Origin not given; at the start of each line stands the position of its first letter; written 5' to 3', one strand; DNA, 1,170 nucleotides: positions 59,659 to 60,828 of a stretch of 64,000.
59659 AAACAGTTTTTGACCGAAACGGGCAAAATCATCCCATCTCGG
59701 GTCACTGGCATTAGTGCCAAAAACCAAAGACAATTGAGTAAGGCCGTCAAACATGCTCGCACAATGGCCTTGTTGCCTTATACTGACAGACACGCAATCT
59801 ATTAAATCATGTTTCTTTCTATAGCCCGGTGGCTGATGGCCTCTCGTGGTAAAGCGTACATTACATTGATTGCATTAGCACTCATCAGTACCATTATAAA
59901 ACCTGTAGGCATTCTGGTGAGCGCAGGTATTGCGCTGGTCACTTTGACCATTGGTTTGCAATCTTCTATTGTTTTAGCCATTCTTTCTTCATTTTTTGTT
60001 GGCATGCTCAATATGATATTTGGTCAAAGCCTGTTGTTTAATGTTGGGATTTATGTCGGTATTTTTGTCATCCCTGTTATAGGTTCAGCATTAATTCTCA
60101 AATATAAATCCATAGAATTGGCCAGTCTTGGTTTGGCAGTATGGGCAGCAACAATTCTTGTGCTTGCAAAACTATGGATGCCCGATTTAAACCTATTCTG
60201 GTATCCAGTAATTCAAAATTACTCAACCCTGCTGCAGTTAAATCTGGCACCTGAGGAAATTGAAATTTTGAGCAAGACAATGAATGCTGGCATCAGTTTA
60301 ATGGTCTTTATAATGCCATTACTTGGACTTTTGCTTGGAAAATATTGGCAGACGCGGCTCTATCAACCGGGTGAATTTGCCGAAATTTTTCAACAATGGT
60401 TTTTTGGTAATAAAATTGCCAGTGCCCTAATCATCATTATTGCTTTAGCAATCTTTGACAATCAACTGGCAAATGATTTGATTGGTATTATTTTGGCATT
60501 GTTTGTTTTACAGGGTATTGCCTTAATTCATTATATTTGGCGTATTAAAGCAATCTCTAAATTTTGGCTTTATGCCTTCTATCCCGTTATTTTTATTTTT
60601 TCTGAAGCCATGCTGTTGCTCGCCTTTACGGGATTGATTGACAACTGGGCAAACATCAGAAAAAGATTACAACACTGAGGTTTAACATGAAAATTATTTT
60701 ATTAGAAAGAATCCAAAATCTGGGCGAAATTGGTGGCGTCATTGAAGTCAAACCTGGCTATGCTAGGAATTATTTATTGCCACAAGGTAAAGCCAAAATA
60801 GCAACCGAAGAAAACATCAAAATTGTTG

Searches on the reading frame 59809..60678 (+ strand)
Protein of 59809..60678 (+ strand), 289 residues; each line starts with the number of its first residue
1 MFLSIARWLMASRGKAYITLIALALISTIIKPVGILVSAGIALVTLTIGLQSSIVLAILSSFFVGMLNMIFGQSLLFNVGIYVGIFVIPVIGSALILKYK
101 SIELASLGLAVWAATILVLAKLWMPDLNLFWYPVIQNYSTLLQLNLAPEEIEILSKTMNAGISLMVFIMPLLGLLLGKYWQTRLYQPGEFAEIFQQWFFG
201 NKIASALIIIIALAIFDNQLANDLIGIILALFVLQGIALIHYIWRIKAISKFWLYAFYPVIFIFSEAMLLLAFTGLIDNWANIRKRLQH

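Call 67: search_protein_families(library=pfam, proteins=[window:59809-60678:+], max_evalue=0.001)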
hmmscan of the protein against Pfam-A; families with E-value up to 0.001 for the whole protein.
window:59809-60678:+ (289 aa): 1 family
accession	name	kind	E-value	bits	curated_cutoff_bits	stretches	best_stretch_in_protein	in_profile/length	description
PF09991.14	DUF2232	-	1.4e-06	28.2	27.8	1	146-278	149-289/290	Predicted membrane protein (DUF2232)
